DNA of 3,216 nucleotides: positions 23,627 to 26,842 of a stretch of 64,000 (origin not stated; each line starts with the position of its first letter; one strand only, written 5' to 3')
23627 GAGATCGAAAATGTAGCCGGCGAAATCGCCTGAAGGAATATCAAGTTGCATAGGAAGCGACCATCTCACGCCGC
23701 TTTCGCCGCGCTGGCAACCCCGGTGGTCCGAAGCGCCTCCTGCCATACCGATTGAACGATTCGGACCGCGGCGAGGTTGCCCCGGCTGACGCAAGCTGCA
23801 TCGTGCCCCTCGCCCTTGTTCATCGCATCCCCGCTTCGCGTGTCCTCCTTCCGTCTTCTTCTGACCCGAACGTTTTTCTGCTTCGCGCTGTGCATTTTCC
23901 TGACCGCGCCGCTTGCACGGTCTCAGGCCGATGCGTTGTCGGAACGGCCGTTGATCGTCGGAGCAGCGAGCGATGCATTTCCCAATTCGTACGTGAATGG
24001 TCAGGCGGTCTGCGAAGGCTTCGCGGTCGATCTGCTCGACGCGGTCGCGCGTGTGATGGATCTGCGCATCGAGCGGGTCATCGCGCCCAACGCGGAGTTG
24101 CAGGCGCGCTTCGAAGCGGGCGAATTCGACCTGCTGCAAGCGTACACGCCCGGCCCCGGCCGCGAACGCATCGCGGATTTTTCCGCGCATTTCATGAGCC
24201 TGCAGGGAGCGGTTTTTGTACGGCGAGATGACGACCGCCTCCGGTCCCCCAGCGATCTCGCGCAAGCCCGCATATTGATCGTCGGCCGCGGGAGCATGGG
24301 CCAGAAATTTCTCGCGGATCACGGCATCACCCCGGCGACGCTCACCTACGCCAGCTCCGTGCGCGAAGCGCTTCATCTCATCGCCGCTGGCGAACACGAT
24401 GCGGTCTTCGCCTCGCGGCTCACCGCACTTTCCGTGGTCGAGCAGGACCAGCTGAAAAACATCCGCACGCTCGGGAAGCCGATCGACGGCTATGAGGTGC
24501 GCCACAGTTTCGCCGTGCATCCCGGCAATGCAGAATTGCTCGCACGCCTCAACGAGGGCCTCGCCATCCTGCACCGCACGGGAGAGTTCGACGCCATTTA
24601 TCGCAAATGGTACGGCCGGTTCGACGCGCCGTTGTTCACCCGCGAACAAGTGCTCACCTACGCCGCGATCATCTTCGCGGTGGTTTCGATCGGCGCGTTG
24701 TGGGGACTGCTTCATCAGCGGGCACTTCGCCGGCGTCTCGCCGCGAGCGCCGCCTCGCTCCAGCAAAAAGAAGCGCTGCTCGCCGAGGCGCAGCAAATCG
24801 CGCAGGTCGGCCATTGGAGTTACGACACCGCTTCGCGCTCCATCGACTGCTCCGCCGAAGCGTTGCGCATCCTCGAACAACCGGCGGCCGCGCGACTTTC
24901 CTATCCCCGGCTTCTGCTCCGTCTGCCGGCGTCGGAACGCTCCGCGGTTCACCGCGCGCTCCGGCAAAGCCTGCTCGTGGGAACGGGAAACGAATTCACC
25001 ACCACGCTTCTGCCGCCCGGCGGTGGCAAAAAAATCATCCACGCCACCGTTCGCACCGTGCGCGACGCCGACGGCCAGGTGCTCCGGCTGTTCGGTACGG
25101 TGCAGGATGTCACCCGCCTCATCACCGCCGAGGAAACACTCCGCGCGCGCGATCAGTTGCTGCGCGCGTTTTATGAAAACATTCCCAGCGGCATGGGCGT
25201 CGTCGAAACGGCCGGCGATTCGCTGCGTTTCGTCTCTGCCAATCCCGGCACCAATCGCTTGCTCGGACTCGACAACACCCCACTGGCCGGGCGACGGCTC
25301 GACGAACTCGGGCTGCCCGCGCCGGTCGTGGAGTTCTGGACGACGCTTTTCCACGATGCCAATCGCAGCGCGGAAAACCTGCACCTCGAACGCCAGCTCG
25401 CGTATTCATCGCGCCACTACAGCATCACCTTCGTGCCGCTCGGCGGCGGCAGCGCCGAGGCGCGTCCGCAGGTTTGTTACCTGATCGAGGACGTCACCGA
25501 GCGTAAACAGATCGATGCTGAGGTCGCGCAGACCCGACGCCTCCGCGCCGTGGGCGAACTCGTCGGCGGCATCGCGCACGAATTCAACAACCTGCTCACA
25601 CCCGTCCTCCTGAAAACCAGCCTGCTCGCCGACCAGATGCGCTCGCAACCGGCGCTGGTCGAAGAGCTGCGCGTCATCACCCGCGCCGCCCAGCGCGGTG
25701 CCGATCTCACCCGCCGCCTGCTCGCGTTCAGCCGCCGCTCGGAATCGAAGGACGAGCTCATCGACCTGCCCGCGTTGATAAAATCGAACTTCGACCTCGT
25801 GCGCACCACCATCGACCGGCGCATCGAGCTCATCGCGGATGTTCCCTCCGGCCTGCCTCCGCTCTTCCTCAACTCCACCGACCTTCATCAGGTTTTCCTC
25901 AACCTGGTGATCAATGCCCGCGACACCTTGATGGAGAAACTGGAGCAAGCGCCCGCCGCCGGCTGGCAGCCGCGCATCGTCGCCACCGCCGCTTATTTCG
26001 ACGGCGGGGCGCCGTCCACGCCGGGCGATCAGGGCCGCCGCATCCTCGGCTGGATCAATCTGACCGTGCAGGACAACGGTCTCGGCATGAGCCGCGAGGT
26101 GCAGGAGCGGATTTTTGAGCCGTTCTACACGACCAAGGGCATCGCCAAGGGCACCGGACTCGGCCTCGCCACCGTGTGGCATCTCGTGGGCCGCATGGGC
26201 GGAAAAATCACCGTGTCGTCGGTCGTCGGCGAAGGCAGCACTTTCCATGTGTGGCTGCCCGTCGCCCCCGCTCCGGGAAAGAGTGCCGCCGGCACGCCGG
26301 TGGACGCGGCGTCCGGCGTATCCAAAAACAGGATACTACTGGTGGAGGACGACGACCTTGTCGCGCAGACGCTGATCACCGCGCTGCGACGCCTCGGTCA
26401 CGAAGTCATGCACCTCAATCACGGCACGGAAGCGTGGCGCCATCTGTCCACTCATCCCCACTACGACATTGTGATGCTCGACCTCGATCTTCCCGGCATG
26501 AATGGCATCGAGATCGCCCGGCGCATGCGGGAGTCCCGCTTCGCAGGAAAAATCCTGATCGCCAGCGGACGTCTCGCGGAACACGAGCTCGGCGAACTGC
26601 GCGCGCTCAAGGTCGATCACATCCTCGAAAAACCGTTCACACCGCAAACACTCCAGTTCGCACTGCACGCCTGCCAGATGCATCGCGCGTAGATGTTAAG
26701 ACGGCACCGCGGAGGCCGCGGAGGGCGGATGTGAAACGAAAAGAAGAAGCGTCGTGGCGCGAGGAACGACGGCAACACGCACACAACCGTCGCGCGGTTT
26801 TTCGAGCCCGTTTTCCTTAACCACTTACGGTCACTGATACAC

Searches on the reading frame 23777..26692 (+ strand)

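Call 82: search_protein_families(library=pfam, proteins=[window:23777-26692:+], max_evalue=0.00001)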
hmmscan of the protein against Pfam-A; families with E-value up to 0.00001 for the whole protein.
window:23777-26692:+ (971 aa): 7 families
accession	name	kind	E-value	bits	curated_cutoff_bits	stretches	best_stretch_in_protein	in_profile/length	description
PF00497.25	SBP_bac_3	-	1.2e-21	77.2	26.4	1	59-280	1-131/132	Bacterial extracellular solute-binding proteins, family 3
PF02518.31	HATPase_c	-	4.5e-19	69.4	26.4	1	700-830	3-110/111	Histidine kinase-, DNA gyrase B-, and HSP90-like ATPase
PF00072.30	Response_reg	-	3.4e-18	66.3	30.2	1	853-961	1-108/111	Response regulator receiver domain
PF08448.16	PAS_4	-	7e-12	46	23.1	0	383-447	44-107/110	PAS fold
PF00512.31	HisKA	-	2.3e-07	31.2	26.9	1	593-655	3-64/66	His Kinase A (phospho-acceptor) domain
PF00989.32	PAS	-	1e-06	29.2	22.6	0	340-445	8-113/113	PAS fold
PF12974.12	Phosphonate-bd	-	6.3e-06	26.2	27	0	141-271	84-222/242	ABC transporter, phosphonate, periplasmic substrate-binding protein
